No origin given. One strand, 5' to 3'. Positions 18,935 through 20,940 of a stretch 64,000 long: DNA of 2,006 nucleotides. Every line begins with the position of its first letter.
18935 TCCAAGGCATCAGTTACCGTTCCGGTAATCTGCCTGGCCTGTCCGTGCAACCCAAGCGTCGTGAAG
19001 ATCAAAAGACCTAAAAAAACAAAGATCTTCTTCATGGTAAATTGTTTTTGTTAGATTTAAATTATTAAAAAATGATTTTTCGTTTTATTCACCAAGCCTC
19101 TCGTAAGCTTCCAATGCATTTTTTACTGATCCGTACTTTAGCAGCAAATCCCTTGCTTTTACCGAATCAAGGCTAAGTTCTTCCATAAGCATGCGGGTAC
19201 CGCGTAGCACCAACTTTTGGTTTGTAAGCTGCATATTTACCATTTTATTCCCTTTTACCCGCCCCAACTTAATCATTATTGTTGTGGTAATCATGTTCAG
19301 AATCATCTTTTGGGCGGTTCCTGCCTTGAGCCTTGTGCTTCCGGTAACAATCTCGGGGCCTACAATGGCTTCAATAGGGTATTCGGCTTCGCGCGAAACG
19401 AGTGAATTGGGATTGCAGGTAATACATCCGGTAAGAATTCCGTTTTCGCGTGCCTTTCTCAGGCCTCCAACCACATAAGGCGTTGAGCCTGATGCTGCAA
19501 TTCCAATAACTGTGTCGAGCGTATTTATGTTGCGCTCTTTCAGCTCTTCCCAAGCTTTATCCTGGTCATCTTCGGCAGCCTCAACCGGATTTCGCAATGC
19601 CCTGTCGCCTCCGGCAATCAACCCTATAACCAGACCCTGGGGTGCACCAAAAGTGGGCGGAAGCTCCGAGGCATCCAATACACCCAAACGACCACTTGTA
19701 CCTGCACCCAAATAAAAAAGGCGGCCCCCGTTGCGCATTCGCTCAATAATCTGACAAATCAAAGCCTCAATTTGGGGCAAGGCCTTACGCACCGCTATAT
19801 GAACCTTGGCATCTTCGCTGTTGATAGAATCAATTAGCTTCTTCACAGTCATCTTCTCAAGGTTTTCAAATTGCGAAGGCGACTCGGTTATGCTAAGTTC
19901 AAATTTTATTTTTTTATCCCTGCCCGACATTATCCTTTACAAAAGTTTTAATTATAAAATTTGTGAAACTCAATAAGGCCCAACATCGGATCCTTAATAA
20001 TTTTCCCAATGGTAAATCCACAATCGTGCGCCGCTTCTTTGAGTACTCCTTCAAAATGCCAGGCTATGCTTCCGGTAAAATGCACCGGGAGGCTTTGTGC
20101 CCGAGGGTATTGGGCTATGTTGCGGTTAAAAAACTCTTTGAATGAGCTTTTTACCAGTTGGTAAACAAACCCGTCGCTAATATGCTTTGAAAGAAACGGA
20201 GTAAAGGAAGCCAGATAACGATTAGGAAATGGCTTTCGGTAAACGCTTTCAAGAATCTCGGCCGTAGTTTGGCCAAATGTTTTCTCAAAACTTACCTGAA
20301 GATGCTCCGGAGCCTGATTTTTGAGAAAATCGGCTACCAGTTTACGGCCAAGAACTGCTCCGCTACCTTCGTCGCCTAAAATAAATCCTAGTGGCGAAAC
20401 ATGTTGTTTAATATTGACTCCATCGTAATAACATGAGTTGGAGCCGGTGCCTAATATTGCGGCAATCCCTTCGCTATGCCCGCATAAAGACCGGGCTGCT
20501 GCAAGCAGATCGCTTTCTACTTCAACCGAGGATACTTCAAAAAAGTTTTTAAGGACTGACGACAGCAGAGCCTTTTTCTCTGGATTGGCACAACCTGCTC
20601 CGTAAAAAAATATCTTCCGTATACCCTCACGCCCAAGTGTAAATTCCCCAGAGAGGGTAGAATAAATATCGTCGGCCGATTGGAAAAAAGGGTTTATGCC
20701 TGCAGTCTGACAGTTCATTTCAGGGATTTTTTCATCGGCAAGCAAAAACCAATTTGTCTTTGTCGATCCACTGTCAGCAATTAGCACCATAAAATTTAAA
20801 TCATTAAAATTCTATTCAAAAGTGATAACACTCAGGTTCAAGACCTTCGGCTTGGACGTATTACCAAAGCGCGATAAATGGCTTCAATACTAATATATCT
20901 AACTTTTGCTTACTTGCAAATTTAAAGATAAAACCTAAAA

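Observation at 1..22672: SusC/SusD locus coupling T9SS-exported cell-wall hydrolases to MurNAc catabolism: candidate peptidoglycan utilisation locus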

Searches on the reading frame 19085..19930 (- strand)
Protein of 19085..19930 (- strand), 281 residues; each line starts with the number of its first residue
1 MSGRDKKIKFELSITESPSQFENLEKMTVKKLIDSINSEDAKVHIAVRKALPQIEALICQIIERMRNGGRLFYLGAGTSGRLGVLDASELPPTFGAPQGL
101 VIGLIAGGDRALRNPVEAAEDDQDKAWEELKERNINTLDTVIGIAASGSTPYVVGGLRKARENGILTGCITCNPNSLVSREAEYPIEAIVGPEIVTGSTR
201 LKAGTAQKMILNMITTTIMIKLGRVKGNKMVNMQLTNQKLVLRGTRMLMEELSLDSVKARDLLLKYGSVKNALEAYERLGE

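Call 6: search_protein_families(library=pfam, proteins=[window:19085-19930:-], max_evalue=0.01)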
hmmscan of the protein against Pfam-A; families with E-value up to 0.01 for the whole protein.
window:19085-19930:- (281 aa): 5 families
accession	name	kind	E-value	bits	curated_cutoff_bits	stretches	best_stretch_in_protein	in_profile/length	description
PF22645.1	GKRP_SIS_N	-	1.1e-19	70.7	27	1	55-158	3-110/113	Glucokinase regulatory protein N-terminal SIS domain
PF01380.27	SIS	-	4.8e-10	39.8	25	1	134-215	50-129/131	SIS domain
PF22198.1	GKRP_SIS_2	-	8.2e-06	26.1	27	1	53-114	6-67/191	Glucokinase regulatory protein, second SIS domain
PF20741.3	GKRP-like_C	-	0.0005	21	27.7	1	228-265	2-39/100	C-terminal lid domain of glucokinase regulatory protein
PF13580.11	SIS_2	-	0.00054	20.5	27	1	49-167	16-133/138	SIS domain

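Call 8: search_protein_families(library=ncbifam, proteins=[window:19085-19930:-], max_evalue=0.001)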
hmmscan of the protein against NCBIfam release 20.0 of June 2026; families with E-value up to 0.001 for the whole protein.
window:19085-19930:- (281 aa): 6 families
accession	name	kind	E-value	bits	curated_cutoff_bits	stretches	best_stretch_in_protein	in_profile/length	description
NF003915.0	PRK05441.1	subfamily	1.3e-109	365.9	168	1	14-273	8-268/300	N-acetylmuramic acid 6-phosphate etherase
NF009222.0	PRK12570.1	subfamily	4.5e-96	321.3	255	1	19-265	20-266/307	N-acetylmuramic acid 6-phosphate etherase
TIGR00274.1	TIGR00274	equivalog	3.3e-93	311.9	302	1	18-267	7-256/291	N-acetylmuramic acid 6-phosphate etherase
NF001484.0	PRK00331.1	subfamily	1.5e-07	30.2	381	1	133-235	329-429/601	isomerizing glutamine--fructose-6-phosphate transaminase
TIGR01135.1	glmS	equivalog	2.6e-06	26.2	418.05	1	132-239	333-438/607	glutamine--fructose-6-phosphate transaminase (isomerizing)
TIGR03127.2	RuMP_HxlB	equivalog_domain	0.00058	19.8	160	0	133-187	68-122/178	6-phospho-3-hexuloisomerase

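Call 89: search_solved_structures(query=window:19085-19930:-, max_evalue=1e-20, show_alignments=1)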
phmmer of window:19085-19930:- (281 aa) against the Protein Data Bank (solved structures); distinct sequences matched with E-value up to 1e-20: 3.
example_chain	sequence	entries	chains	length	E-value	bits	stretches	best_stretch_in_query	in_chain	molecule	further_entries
4s12_A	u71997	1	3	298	9.1e-72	244.7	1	16-263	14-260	N-acetylmuramic acid 6-phosphate etherase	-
4lzj_A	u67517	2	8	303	4e-68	232.7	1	18-265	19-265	N-acetylmuramic acid 6-phosphate etherase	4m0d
1nri_A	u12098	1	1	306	4.1e-68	232.7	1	18-265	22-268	Hypothetical protein HI0754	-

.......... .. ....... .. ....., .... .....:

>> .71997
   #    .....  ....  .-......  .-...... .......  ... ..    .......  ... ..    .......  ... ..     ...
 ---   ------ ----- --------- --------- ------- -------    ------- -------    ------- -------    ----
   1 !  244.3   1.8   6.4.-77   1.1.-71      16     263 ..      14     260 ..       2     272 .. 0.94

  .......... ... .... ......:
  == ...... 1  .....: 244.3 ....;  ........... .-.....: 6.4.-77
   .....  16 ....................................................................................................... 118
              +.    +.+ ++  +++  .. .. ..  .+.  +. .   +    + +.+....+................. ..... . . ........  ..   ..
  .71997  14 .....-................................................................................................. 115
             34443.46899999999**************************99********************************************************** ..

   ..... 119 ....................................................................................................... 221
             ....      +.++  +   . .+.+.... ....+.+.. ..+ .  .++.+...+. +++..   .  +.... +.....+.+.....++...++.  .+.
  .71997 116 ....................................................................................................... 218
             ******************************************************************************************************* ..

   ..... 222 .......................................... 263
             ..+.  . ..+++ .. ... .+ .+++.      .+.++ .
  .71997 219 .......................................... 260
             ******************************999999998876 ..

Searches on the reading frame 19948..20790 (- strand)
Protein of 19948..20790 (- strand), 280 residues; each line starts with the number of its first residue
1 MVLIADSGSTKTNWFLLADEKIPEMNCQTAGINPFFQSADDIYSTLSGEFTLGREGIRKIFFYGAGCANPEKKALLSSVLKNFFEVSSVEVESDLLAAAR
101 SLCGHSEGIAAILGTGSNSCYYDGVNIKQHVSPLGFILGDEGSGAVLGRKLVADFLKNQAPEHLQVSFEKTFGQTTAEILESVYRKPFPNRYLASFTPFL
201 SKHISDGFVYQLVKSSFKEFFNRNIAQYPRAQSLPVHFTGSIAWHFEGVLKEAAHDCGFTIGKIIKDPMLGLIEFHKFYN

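Call 6: search_protein_families(library=pfam, proteins=[window:19948-20790:-], max_evalue=0.01)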
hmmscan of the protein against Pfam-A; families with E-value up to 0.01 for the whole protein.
window:19948-20790:- (280 aa): 1 family
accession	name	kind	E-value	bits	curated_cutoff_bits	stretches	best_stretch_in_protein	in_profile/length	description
PF01869.26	BcrAD_BadFG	-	6.3e-06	26.3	31.5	1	6-184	4-168/271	BadF/BadG/BcrA/BcrD ATPase family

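Call 8: search_protein_families(library=ncbifam, proteins=[window:19948-20790:-], max_evalue=0.001)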
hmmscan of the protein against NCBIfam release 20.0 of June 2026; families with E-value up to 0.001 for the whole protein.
window:19948-20790:- (280 aa): 1 family
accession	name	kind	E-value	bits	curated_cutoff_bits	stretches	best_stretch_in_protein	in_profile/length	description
NF046058.1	NagK_SO3507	equivalog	4.1e-06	26.5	370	1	88-158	102-171/295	N-acetylglucosamine kinase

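Call 40: search_solved_structures(query=window:19948-20790:-, max_evalue=0.01, show_alignments=2)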
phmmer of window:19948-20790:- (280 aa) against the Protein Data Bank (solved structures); distinct sequences matched with E-value up to 0.01: 10.
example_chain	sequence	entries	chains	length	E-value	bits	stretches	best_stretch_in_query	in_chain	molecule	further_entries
1zbs_A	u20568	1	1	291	9.7e-84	284.3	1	1-277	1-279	hypothetical protein PG1100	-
1zxo_A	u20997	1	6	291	1.7e-83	283.5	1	1-277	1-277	conserved hypothetical protein Q8A1P1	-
8oqw_A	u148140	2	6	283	1.4e-75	257.5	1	1-276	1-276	ATPase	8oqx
8ow9_B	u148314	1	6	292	4.4e-75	255.9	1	2-276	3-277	Putative novel MurNAc kinase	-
8oqk_A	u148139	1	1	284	2.5e-64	220.6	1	1-278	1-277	N-acetylglucosamine kinase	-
8ow7_A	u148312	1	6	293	5.3e-64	219.6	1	3-278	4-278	N-acetylglucosamine kinase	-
8zo3_A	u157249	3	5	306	7e-05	25.7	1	59-221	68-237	N-acetylmuramic acid/N-acetylglucosamine kinase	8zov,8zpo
2nzt_A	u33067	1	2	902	0.00082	22.2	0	81-142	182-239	Hexokinase-2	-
5hg1_A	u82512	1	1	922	0.00085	22.1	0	81-142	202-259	Hexokinase-2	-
5hex_A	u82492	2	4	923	0.00086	22.1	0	81-142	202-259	Hexokinase-2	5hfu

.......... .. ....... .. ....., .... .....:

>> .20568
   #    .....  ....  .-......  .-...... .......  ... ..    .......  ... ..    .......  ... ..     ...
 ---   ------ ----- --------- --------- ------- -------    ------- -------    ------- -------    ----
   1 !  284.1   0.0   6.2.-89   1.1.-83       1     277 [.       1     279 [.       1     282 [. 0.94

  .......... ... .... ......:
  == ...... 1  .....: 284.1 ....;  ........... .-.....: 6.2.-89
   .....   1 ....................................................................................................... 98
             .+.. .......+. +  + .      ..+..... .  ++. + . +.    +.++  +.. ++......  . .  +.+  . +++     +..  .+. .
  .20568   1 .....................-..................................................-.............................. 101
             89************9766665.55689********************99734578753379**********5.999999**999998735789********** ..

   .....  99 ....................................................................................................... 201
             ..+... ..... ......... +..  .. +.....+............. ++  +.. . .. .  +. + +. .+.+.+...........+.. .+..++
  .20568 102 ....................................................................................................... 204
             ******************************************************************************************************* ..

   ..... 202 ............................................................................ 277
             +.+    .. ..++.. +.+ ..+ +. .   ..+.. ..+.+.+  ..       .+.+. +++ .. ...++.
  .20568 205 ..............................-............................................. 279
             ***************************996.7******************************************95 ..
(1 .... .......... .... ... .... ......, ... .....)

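Call 42: search_solved_structures(query=window:19948-20790:-, max_evalue=1e-50, show_alignments=5)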
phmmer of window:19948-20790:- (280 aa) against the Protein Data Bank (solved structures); distinct sequences matched with E-value up to 1e-50: 6.
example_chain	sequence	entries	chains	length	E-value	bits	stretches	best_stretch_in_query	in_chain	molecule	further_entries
1zbs_A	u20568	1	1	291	9.7e-84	284.3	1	1-277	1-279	hypothetical protein PG1100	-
1zxo_A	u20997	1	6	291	1.7e-83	283.5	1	1-277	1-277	conserved hypothetical protein Q8A1P1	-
8oqw_A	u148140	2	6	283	1.4e-75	257.5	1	1-276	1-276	ATPase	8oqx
8ow9_B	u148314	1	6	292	4.4e-75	255.9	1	2-276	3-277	Putative novel MurNAc kinase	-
8oqk_A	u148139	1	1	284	2.5e-64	220.6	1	1-278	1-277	N-acetylglucosamine kinase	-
8ow7_A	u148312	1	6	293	5.3e-64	219.6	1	3-278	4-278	N-acetylglucosamine kinase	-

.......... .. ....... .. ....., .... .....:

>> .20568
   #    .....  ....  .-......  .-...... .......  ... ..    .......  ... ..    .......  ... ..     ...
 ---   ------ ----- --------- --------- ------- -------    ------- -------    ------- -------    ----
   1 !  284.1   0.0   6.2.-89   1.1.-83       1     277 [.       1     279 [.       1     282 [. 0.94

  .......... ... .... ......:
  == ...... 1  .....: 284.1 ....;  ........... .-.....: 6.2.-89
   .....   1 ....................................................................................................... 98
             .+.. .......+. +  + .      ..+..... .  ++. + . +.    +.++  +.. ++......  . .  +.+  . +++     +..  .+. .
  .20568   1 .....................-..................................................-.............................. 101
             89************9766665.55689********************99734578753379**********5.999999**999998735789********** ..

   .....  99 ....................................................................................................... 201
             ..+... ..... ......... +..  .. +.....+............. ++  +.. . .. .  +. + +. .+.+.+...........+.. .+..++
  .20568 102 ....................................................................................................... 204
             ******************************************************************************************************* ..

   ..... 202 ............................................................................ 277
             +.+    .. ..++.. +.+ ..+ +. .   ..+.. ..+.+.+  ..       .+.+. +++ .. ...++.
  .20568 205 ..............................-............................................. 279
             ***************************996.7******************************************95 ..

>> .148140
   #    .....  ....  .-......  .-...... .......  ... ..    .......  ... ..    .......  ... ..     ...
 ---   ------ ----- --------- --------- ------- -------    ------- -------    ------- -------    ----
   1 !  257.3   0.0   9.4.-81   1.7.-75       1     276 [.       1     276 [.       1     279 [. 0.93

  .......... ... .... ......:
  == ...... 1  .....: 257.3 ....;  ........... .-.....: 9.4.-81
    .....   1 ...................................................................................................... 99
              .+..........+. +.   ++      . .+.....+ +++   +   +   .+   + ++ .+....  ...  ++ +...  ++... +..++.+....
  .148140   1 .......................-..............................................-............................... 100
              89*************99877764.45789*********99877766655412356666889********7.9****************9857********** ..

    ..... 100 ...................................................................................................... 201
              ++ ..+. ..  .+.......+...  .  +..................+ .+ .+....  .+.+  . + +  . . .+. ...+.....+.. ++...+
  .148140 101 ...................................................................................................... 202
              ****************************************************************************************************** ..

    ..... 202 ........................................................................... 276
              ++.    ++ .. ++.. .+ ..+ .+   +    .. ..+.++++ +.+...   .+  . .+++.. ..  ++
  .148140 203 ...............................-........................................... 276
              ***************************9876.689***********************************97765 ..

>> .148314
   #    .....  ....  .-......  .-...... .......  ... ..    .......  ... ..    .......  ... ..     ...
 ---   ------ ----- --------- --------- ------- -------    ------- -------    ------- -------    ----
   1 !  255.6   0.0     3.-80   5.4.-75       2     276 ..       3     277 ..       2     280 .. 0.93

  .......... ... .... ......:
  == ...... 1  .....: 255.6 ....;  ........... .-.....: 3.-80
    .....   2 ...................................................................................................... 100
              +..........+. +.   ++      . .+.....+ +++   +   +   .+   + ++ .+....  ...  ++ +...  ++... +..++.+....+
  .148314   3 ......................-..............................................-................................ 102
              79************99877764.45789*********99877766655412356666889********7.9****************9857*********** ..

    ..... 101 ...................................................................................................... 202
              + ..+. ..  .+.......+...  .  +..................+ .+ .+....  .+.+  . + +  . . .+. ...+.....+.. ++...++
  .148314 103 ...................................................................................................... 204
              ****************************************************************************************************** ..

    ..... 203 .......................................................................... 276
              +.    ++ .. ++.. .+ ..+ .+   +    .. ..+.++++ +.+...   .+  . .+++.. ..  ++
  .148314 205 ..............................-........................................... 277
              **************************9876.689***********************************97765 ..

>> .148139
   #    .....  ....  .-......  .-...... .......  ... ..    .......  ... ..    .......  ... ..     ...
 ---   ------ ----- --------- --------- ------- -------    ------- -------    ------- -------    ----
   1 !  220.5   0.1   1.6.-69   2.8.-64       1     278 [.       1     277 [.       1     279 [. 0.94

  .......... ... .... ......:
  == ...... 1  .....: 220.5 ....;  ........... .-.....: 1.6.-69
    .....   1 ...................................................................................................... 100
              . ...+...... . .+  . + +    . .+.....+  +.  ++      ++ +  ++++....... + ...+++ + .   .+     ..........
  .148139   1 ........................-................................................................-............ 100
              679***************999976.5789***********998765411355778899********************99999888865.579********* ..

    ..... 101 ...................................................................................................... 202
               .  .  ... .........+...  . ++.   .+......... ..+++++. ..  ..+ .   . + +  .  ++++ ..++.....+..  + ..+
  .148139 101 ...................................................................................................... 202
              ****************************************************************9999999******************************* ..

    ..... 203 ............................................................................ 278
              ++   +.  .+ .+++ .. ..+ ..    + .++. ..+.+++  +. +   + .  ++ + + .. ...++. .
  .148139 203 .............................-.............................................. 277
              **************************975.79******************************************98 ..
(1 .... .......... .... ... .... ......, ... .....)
